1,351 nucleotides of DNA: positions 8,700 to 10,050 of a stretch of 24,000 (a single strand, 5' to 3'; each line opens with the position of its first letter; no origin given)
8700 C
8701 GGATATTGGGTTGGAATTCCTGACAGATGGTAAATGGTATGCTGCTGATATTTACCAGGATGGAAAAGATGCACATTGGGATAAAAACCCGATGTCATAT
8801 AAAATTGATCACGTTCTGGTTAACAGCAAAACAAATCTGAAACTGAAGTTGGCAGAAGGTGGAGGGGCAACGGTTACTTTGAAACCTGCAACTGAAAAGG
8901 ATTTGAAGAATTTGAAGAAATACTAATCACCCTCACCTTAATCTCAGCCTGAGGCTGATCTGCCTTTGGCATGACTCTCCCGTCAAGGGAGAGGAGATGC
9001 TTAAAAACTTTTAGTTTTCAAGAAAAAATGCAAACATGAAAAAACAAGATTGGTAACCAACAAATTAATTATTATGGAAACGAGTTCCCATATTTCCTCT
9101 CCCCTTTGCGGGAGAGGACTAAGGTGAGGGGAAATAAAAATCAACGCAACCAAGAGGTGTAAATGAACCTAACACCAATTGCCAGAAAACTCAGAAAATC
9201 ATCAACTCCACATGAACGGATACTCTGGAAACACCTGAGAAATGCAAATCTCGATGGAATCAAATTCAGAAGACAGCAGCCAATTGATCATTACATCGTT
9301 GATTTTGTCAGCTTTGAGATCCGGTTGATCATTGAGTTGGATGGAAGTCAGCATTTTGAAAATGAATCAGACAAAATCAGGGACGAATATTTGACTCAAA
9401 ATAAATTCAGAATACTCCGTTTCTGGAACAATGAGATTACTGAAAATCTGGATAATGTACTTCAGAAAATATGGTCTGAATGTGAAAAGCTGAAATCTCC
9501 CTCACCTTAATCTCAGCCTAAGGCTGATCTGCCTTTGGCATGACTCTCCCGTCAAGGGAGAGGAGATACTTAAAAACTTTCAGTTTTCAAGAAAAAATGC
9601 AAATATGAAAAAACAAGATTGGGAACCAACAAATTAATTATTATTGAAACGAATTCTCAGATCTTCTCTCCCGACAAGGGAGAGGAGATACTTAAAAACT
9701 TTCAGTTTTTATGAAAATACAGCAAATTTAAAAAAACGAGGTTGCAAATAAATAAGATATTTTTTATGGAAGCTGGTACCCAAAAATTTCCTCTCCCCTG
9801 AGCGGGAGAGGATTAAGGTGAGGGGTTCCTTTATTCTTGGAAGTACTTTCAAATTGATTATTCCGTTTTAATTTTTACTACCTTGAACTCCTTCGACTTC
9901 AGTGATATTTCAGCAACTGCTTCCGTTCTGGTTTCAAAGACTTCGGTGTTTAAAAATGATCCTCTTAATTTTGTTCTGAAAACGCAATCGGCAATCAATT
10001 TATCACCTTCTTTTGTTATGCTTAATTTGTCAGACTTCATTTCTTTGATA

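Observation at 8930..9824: DUF559 (Vsr-like) nuclease gene bracketed by two TIR-bounded, hairpin-rich MITE-like elements: a possible REPtron-like nuclease/repeat unit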

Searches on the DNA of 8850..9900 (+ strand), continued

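Call 57: search_with_rna_model(model_id=R1, sources=[L121, L122, L123, L124, L125, L126, L127, L128, L129, L130, L131, L132, L133, L134, L135, L136, L137, L138, L139, L140, L141, L142, L143, L144, L145, L146, L147, L148, L149, L150, L151, L152, L153, L154, L155, L156, L157, L158, L159, L160, L161, L162, L163, L164, L165, L166, L167, L168, L169, L170, L171, L172, L173, L174, L175, L176, L177, L178, L179, L180, L181, L182, L183, L184, L185, L186, L187, L188, L189, L190, L191, L192, L193, L194, L195, L196, L197, L198, L199, L200], max_evalue=0.01, make_alignment=true)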
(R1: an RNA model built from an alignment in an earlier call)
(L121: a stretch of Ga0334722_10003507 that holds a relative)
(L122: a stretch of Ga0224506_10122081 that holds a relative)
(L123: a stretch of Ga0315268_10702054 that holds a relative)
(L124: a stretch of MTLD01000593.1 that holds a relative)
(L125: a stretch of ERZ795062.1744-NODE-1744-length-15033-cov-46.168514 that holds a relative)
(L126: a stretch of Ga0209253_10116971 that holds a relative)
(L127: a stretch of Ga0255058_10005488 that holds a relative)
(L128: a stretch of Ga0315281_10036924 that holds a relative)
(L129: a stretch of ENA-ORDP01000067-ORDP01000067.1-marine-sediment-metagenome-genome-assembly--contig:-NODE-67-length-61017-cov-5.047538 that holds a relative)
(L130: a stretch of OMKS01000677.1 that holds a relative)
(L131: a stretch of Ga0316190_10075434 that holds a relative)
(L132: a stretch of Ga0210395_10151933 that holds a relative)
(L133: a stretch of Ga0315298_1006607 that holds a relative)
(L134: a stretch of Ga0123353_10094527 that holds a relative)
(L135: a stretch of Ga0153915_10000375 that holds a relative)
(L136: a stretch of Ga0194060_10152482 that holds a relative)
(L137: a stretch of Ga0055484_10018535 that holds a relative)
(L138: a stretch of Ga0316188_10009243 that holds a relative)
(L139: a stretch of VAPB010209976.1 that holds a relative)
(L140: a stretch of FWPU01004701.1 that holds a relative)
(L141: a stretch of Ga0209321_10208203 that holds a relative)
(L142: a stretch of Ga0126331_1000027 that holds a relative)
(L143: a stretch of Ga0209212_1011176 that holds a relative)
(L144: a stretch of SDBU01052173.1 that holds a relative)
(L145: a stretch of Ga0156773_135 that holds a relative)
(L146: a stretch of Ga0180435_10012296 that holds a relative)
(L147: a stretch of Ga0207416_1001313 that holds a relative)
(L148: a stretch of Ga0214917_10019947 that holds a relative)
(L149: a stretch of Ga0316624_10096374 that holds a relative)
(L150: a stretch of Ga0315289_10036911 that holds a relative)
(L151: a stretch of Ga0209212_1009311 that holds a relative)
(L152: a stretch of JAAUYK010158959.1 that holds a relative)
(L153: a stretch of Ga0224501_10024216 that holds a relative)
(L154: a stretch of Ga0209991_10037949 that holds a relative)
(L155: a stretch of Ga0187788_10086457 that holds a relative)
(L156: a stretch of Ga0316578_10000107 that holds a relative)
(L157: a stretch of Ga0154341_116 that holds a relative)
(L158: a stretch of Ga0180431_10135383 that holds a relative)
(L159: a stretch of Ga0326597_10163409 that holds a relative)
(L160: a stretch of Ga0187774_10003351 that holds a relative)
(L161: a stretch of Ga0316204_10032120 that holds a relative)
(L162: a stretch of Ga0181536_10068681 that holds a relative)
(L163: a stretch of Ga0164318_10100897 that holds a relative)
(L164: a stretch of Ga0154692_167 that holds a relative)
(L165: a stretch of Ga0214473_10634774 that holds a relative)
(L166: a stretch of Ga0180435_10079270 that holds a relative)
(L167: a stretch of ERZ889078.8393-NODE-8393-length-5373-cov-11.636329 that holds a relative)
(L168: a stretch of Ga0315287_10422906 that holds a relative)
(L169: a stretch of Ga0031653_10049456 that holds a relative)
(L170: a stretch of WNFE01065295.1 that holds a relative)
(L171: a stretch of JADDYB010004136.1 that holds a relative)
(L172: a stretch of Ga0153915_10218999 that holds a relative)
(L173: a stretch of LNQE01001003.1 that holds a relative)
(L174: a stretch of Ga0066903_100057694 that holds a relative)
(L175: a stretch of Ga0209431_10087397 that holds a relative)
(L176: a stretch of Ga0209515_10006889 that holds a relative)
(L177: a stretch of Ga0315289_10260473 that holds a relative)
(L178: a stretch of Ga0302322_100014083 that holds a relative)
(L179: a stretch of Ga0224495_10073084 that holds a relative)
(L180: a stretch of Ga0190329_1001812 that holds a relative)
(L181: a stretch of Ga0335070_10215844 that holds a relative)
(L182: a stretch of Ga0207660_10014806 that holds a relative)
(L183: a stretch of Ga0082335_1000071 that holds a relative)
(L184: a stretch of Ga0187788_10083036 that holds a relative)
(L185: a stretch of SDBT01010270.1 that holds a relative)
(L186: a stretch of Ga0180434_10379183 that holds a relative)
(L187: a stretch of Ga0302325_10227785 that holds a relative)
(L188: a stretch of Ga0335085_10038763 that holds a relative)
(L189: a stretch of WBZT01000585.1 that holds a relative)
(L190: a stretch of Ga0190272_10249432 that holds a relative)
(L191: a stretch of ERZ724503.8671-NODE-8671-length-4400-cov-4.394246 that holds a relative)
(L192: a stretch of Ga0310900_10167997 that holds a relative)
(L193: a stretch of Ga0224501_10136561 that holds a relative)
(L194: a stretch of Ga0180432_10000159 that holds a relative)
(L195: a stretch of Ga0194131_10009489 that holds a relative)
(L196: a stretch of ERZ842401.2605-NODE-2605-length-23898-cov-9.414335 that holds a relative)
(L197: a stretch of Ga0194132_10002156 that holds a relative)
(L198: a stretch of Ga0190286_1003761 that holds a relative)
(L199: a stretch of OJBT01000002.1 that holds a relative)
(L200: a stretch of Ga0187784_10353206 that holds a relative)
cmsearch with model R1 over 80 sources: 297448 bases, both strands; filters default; matches with E-value up to 0.01: 243.
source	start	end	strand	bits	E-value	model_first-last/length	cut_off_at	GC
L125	2771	2814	-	60.3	3.3e-14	1-44/44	no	0.55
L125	4894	4937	-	60.3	3.3e-14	1-44/44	no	0.55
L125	139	182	+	60.1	3.8e-14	1-44/44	no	0.55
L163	2254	2297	+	59.8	4.4e-14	1-44/44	no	0.55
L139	764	807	+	59.2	6.5e-14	1-44/44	no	0.61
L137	516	559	+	59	7.4e-14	1-44/44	no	0.61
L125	3332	3375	-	57.9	1.5e-13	1-44/44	no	0.57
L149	131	174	+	57.1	2.6e-13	1-44/44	no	0.66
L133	3322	3365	-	56.4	3.9e-13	1-44/44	no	0.52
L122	512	555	+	56.3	4.3e-13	1-44/44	no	0.64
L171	220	263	+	56.2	4.5e-13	1-44/44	no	0.59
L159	2275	2318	+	56.1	4.7e-13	1-44/44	no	0.57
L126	1006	1049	-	55.9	5.5e-13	1-44/44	no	0.61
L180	2437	2480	+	55.7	6e-13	1-44/44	no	0.52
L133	3747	3790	-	55.4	7.6e-13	1-44/44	no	0.5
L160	2942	2985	+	55.2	8.3e-13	1-44/44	no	0.55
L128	593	636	-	55.1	9e-13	1-44/44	no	0.57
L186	296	339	+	55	9.9e-13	1-44/44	no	0.66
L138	2741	2784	-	54.9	1e-12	1-44/44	no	0.66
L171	609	652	-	54.7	1.2e-12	1-44/44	no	0.55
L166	2584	2627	-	54.7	1.2e-12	1-44/44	no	0.64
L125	1227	1270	+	54.6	1.2e-12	1-44/44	no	0.64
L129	2959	3002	+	54.5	1.4e-12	1-44/44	no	0.64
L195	2927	2970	+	54.3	1.5e-12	1-44/44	no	0.7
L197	2927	2970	+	54.3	1.5e-12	1-44/44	no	0.7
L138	2803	2846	+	54.3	1.5e-12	1-44/44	no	0.64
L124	2934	2977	+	54.3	1.5e-12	1-44/44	no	0.73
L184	907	950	-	54.1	1.7e-12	1-44/44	no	0.61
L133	3937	3980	-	53.6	2.4e-12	1-44/44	no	0.57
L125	961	1004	+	53.5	2.5e-12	1-44/44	no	0.64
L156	3333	3376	-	53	3.4e-12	1-44/44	no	0.52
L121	2296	2339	+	52.8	4e-12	1-44/44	no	0.75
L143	528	571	-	52.6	4.6e-12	1-44/44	no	0.75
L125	3562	3605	-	52.5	4.9e-12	1-44/44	no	0.64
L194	3555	3598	+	52.4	5.1e-12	1-44/44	no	0.66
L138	725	768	+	52.2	5.8e-12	1-44/44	no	0.66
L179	957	1000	-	52.2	5.9e-12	1-44/44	no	0.64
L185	3327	3370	-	51.9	6.8e-12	1-44/44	no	0.57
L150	2943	2986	+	51.6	8.5e-12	1-44/44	no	0.64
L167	482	525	-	51.4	9.5e-12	1-44/44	no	0.73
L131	1275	1318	+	51.2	1.1e-11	1-44/44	no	0.66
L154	68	111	+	51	1.2e-11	1-44/44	no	0.57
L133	3564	3607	-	51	1.2e-11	1-44/44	no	0.52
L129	3326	3369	-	51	1.3e-11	1-44/44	no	0.57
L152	3331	3374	-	50.8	1.4e-11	1-44/44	no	0.61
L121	2691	2734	-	50.6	1.6e-11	1-44/44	no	0.75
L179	1102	1145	+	50.5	1.7e-11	1-44/44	no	0.61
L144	1651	1694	-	50.5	1.8e-11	1-44/44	no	0.61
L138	796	839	-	50.4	1.8e-11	1-44/44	no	0.66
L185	2942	2985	+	50.2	2.1e-11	1-44/44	no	0.59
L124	3329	3372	-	50.1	2.3e-11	1-44/44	no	0.75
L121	2781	2824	+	50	2.4e-11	1-44/44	no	0.7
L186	678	721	-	49.9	2.5e-11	1-44/44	no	0.55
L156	2940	2983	+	49.4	3.5e-11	1-44/44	no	0.64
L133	3474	3517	+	49.1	4.3e-11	1-44/44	no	0.57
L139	1143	1186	-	49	4.4e-11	1-44/44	no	0.57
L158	135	178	+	48.6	5.9e-11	1-44/44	no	0.73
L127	3327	3370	-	48.5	6.1e-11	1-44/44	no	0.55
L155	933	976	-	48.1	8.1e-11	1-44/44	no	0.68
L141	102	146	+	47.9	9e-11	1-44/44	no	0.67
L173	3315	3358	-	47.9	9.4e-11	1-44/44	no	0.55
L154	458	502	-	47.5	1.2e-10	1-44/44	no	0.64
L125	2889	2932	+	47.2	1.4e-10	1-44/44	no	0.66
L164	3311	3354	-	47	1.6e-10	1-44/44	no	0.59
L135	2945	2988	+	46.7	1.9e-10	1-44/44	no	0.59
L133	2780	2823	-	46.7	2e-10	1-44/44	no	0.57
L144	1256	1299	+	46.7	2e-10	1-44/44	no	0.64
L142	2918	2961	+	46.4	2.4e-10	1-44/44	no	0.61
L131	914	957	-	46.4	2.4e-10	1-44/44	no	0.59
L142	2818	2861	-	46.2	2.7e-10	1-44/44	no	0.66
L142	3327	3370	-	46.1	2.8e-10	1-44/44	no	0.61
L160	3331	3374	-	46.1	3e-10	1-44/44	no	0.59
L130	2944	2987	+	46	3e-10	1-44/44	no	0.64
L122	890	933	-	46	3.1e-10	1-44/44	no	0.66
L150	3323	3366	-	45.9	3.3e-10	1-44/44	no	0.61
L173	2924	2968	+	45.8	3.5e-10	1-44/44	no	0.53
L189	2959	3003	+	45.3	4.9e-10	1-44/44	no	0.71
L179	760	803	-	45.2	5e-10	1-44/44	no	0.61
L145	3470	3513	+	45.2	5.2e-10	1-44/44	no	0.75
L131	532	575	+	45.1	5.3e-10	1-44/44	no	0.55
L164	2818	2861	+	45.1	5.5e-10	1-44/44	no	0.59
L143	134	177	+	45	5.8e-10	1-44/44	no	0.66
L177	886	929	+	44.9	6.1e-10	1-44/44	no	0.5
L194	2924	2967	-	44.7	7.2e-10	1-44/44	no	0.55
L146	2934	2977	+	44.4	8.6e-10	1-44/44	no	0.66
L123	667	710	-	44.4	8.8e-10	1-44/44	no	0.68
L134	470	514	-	44.3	9.2e-10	1-44/44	no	0.71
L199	2879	2922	+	44.2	9.8e-10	1-44/44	no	0.59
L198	1456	1499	-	44.2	9.8e-10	1-44/44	no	0.59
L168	362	405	-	44.1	1.1e-09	1-44/44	no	0.57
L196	2979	3023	+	44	1.1e-09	1-44/44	no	0.64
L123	288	331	+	43.5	1.5e-09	1-44/44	no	0.61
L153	2941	2984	+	43.4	1.6e-09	1-44/44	no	0.57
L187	182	228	+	43.3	1.7e-09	1-44/44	no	0.7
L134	74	117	+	43.3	1.8e-09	1-44/44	no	0.75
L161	2833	2874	-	43.2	1.9e-09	1-44/44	no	0.6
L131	1320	1363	-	42.8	2.4e-09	1-44/44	no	0.68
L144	948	991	+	42.8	2.4e-09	1-44/44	no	0.55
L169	851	928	-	42.6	2.7e-09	1-44/44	no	0.69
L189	4748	4792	+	42.5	2.9e-09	1-44/44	no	0.71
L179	906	949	+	42.4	3.1e-09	1-44/44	no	0.64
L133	3644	3687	+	42.4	3.1e-09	1-44/44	no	0.57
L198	1085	1128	+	42.2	3.6e-09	1-44/44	no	0.57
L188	2000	2046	+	41.9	4.3e-09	1-44/44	no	0.74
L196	2547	2590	-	41.8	4.4e-09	1-44/44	no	0.64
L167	73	116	+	41.7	4.8e-09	1-44/44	no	0.55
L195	3311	3354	-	41.5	5.5e-09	1-44/44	no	0.73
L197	3311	3354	-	41.5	5.5e-09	1-44/44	no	0.73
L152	2941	2984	+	41.5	5.5e-09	1-44/44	no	0.68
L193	1090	1131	-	41.5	5.6e-09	1-44/44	no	0.6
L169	488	531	+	41.4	5.8e-09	1-44/44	no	0.61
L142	3427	3470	+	41.4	6e-09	1-44/44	no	0.8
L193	628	669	-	41.3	6.4e-09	1-44/44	no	0.62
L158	1814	1858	-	41.2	6.8e-09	1-44/44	no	0.71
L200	1050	1096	-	41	7.4e-09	1-44/44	no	0.64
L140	3313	3355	-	41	7.6e-09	1-44/44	no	0.65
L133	3826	3869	+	40.9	8.1e-09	1-44/44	no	0.59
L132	550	596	+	40.6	9.7e-09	1-44/44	no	0.74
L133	1107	1148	+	40.6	9.9e-09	1-44/44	no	0.6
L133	1219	1260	+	40.4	1.1e-08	1-44/44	no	0.6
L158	582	626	-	40.4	1.1e-08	1-44/44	no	0.67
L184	553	596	+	40.4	1.1e-08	1-44/44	no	0.66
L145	3321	3364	-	40.4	1.1e-08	1-44/44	no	0.75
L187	579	625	-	40.2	1.3e-08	1-44/44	no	0.66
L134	593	636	+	40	1.4e-08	1-44/44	no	0.77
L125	4824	4866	+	39.8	1.6e-08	1-44/44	no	0.6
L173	4479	4522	-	39.8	1.6e-08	1-44/44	no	0.64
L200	651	698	+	39.8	1.7e-08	1-44/44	no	0.73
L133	2871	2913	+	39.4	2.1e-08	1-44/44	no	0.58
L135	3320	3363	-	39.3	2.2e-08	1-44/44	no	0.61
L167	669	712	+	38.9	2.9e-08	1-44/44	no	0.55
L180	2486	2529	-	38.8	3e-08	1-44/44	no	0.55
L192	251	295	+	38.7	3.3e-08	1-44/44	no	0.71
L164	2883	2926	-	38.6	3.5e-08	1-44/44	no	0.59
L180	62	134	+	38.5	3.6e-08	1-44/44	no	0.53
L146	3331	3374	-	38.4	4e-08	1-44/44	no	0.66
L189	3333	3376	-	38.4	4.1e-08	1-44/44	no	0.8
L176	2957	3001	+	38.3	4.2e-08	1-44/44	no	0.8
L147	3322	3368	-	38.1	4.8e-08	1-44/44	no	0.77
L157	2875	2919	-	38.1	5e-08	1-44/44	no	0.76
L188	2397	2443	-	37.7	6.2e-08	1-44/44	no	0.77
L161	2787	2828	+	37.7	6.3e-08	1-44/44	no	0.5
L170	1959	2005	-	37.6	6.6e-08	1-44/44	no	0.74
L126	643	687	+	37.6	6.7e-08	1-44/44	no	0.64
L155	570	613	+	37.3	8.2e-08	1-44/44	no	0.66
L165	575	618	-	37.2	8.6e-08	1-44/44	no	0.59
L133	1301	1344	+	37.1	9.2e-08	1-44/44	no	0.52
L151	2938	2981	+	36.9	1e-07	1-44/44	no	0.68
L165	195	238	+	36.9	1e-07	1-44/44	no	0.7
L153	3318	3361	-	36.7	1.2e-07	1-44/44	no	0.52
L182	2946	2989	+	36.6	1.2e-07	1-44/44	no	0.5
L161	3199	3240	-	36.6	1.3e-07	1-44/44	no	0.62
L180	3139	3211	+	36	1.9e-07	1-44/44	no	0.56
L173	4435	4478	+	35.8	2.2e-07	1-44/44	no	0.57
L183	2938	2980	+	35.4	2.8e-07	1-44/44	no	0.51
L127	2941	2984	+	35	3.6e-07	1-44/44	no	0.68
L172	1859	1908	-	34.9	3.7e-07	1-44/44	no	0.74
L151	2845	2888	-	34.7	4.2e-07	1-44/44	no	0.59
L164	1720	1763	-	34.4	5.2e-07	1-44/44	no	0.66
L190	360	405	-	34.1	6.4e-07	1-44/44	no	0.7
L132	948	994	-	33.9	7.3e-07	1-44/44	no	0.79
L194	2883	2926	+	33.3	1e-06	1-44/44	no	0.68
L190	803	848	-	33.3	1.1e-06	1-44/44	no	0.7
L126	507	550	+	33.2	1.1e-06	1-44/44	no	0.57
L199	2800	2843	-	32.9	1.4e-06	1-44/44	no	0.61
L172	1360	1406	+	32.8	1.5e-06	1-44/44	no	0.7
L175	1876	1920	+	32.6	1.6e-06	1-44/44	no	0.64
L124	1503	1544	+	32.5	1.7e-06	1-44/44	no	0.62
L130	3317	3360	-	32.3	2.1e-06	1-44/44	no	0.64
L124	5157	5198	+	32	2.4e-06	1-44/44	no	0.64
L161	828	869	+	32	2.4e-06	1-44/44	no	0.57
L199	3302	3345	-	31.8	2.7e-06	1-44/44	no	0.55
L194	3328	3397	-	31.7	3e-06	1-44/44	no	0.56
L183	3315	3377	-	31.4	3.5e-06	1-44/44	no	0.7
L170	2540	2582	-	30.9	4.8e-06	1-44/44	no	0.72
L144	906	947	-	30.8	5.4e-06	1-44/44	no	0.62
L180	472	538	-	30.5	6.2e-06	1-44/44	no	0.54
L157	3331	3374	-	30.4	6.7e-06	1-44/44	no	0.77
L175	2248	2291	-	30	8.8e-06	1-44/44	no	0.57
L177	1281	1345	-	30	8.9e-06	1-44/44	no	0.51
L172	1909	1954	-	29.5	1.2e-05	1-44/44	no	0.78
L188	3729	3754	+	29.4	1.3e-05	5-30/44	no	0.73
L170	2436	2515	+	29.2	1.5e-05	1-44/44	no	0.65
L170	663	706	+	28.8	1.9e-05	1-44/44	no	0.73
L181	1419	1446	+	28.2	2.8e-05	5-32/44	no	0.75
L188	3837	3859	-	28.1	3e-05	5-27/44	no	0.74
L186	111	138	+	28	3.2e-05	5-32/44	no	0.82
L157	2951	2994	+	27.8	3.5e-05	1-44/44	no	0.8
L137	887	924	-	27.8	3.7e-05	1-44/44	no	0.63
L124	5113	5154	-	27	5.9e-05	1-44/44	no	0.62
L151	3314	3357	-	26.8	6.9e-05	1-44/44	no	0.52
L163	328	350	+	26.5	8.2e-05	5-27/44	no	0.7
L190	419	445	+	26.1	0.0001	5-31/44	no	0.74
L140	2905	2928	+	25.2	0.00018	5-28/44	no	0.62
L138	2754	2797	+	24.7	0.00026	1-44/44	no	0.57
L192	631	674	-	24.5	0.0003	1-44/44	no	0.66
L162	351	396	+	24.5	0.00031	1-44/44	no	0.8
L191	436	459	-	24.4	0.00032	5-28/44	no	0.71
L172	1347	1393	-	24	0.00041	1-44/44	no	0.62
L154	471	529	+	23.9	0.00043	1-44/44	no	0.58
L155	572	596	-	23.8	0.00047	5-29/44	no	0.76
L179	1498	1525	-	23.7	0.0005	17-44/44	5'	0.71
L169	490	514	-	23.6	0.00052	5-29/44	no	0.72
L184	555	579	-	23.6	0.00052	5-29/44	no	0.72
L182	3315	3398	-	23.6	0.00054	1-44/44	no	0.62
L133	3405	3429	+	23.6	0.00054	5-29/44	no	0.6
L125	126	169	-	23.5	0.00056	1-44/44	no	0.45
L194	2887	2909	-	23.5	0.00056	5-27/44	no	0.74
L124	2830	2872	-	23.3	0.00063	1-44/44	no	0.63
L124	1422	1465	-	23.3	0.00064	1-44/44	no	0.64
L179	974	996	+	23.2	0.00066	5-27/44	no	0.7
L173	4439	4461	-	23.2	0.00066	5-27/44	no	0.7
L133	1046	1066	-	23.1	0.00071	6-26/44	no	0.71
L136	364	407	-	23.1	0.00075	1-44/44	no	0.7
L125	3454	3477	+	22.9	0.00081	5-28/44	no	0.71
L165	593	613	+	22.9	0.00085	6-26/44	no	0.71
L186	695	724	+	22.7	0.00092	5-34/44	no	0.57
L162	751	793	-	22.7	0.00095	1-44/44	no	0.81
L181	1842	1865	-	22.5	0.0011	5-28/44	no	0.62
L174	27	47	-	22.2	0.0013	6-26/44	no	0.76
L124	5162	5182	-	21.9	0.0016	6-26/44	no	0.71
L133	1195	1213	+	21.7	0.0018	7-25/44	no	0.68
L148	1023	1066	+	21.5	0.002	1-44/44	no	0.57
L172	1922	1967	+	21.4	0.0021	1-44/44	no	0.76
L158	139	161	-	21.3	0.0024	5-27/44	no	0.78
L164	3363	3389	-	21.2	0.0024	5-31/44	no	0.63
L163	2635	2666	-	20.5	0.0038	13-44/44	5'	0.56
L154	72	94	-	20.1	0.0048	5-27/44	no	0.7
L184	924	950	+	20.1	0.0049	5-31/44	no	0.63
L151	2943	2963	-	20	0.0053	6-26/44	no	0.71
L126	494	536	-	19.9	0.0055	1-44/44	no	0.58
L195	3312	3370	+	19.8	0.0059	1-44/44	no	0.64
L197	3312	3370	+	19.8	0.0059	1-44/44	no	0.64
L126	1023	1045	+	19.8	0.0061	5-27/44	no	0.74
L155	950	972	+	19.8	0.0061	5-27/44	no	0.74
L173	3333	3353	+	19.7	0.0064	6-26/44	no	0.76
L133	3335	3375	+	19.5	0.0075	1-44/44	no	0.51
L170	650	693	-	19.4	0.0078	1-44/44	no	0.73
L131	1272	1301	-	19.4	0.0079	5-34/44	no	0.7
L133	1080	1098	-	19.3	0.0082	7-25/44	no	0.68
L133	3616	3634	-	19.3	0.0082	7-25/44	no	0.68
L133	3799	3817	-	19.3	0.0082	7-25/44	no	0.68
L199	3476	3514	+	19.1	0.0095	1-44/44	no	0.62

Alignment A3: 150 matches aligned to the model, 82 columns, each read 5' to 3' on its own strand. Consensus structure (alignment columns), stored with it:
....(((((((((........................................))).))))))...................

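Call 62: search_with_rna_model(model_id=R1, sources=[L206, L207, L208, L209, L210, L211, L212, L213, L214, L215, L216, L202, L203, L204], max_evalue=1)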
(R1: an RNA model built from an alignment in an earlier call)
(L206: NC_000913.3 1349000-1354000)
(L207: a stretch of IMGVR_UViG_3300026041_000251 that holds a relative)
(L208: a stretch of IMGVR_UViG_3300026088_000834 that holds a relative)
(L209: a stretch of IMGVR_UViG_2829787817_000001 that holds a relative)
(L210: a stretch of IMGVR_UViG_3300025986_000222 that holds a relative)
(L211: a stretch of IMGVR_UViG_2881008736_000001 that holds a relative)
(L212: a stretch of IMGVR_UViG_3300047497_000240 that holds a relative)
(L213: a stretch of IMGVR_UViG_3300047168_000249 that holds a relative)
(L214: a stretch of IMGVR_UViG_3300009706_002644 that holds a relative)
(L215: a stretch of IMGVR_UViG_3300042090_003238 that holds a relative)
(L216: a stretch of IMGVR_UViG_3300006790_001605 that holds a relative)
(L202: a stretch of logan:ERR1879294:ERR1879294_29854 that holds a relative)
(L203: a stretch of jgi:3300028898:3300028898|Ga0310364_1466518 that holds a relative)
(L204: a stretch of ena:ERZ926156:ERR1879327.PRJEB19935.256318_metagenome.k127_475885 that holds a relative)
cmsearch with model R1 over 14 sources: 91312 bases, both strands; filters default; matches with E-value up to 1: 54.
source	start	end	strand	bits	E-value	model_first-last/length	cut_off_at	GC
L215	3337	3381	-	41.3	2e-09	1-44/44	no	0.71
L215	2844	2888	-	39.8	5.1e-09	1-44/44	no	0.64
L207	2841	2885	-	38.2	1.4e-08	1-44/44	no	0.67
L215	27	71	-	38.1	1.5e-08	1-44/44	no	0.62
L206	2201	2244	-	33.4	3e-07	1-44/44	no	0.66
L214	3344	3384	-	32.9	4.2e-07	1-44/44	no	0.59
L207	3381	3425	+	32.5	5.4e-07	1-44/44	no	0.69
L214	2939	2979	+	31.8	8.2e-07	1-44/44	no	0.51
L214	3449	3489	+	30.8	1.6e-06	1-44/44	no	0.51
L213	2863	2906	-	30.3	2.2e-06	1-44/44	no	0.7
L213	3459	3501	+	28.7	6.3e-06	1-44/44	no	0.74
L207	6166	6201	+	26.8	2.1e-05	5-39/44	no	0.69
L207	6237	6277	-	24.6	8.7e-05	1-44/44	no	0.66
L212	635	659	+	24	0.00012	5-29/44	no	0.72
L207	1658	1694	-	23.5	0.00018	5-40/44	no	0.59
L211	1075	1119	+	22.7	0.00028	1-44/44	no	0.78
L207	1582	1626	-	21.8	0.00051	1-44/44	no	0.64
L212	2880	2902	+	21.7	0.00055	5-27/44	no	0.78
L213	2880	2902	+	21.7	0.00055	5-27/44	no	0.78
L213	3463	3485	-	21.7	0.00055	5-27/44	no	0.78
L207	1595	1638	+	20.6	0.0011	1-44/44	no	0.7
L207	6164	6189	-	20.2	0.0015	5-29/44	no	0.69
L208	3374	3399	-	19.9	0.0017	5-32/44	no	0.58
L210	3374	3399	-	19.9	0.0017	5-32/44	no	0.58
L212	2877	2902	-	19.3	0.0025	5-30/44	no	0.73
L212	632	657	-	17.9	0.0064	5-30/44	no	0.77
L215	3393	3434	+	17.9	0.0064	1-44/44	no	0.64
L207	2910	2954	+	17.8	0.0067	1-44/44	no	0.56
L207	6252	6278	+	16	0.02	5-30/44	no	0.67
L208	2910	2931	+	15.9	0.023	5-29/44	no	0.59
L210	2910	2931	+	15.9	0.023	5-29/44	no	0.59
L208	3379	3402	+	15.8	0.024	5-30/44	no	0.58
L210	3379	3402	+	15.8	0.024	5-30/44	no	0.58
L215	3393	3420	-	14.5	0.055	5-31/44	no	0.61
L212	1276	1300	+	14.3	0.064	5-29/44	no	0.68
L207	3385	3408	-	13.6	0.096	5-27/44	no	0.79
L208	2907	2929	-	13.4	0.11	5-30/44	no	0.57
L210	2907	2929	-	13.4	0.11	5-30/44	no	0.57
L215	44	67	+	13.3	0.12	5-27/44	no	0.67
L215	2861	2884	+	13.3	0.12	5-27/44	no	0.75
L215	3354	3377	+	13.3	0.12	5-27/44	no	0.75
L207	2858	2881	+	13.3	0.12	5-27/44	no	0.75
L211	3426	3447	-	12.8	0.16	5-29/44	no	0.55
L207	3324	3367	-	12.7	0.17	1-44/44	no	0.61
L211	2910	2950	+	12.7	0.17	1-44/44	no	0.56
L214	3361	3384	+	12.3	0.22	5-31/44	no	0.62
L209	520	544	+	11.7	0.34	5-32/44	no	0.52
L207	3341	3364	+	11.3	0.44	5-27/44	no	0.71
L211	2911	2933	-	11.1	0.5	5-30/44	no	0.57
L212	2914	2940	-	11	0.52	5-31/44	no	0.74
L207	1671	1696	+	10.8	0.57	5-29/44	no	0.65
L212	1273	1298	-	10.7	0.63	5-30/44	no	0.73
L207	1111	1140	-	10.6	0.65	5-36/44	no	0.6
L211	1079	1101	-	10.3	0.8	5-27/44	no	0.87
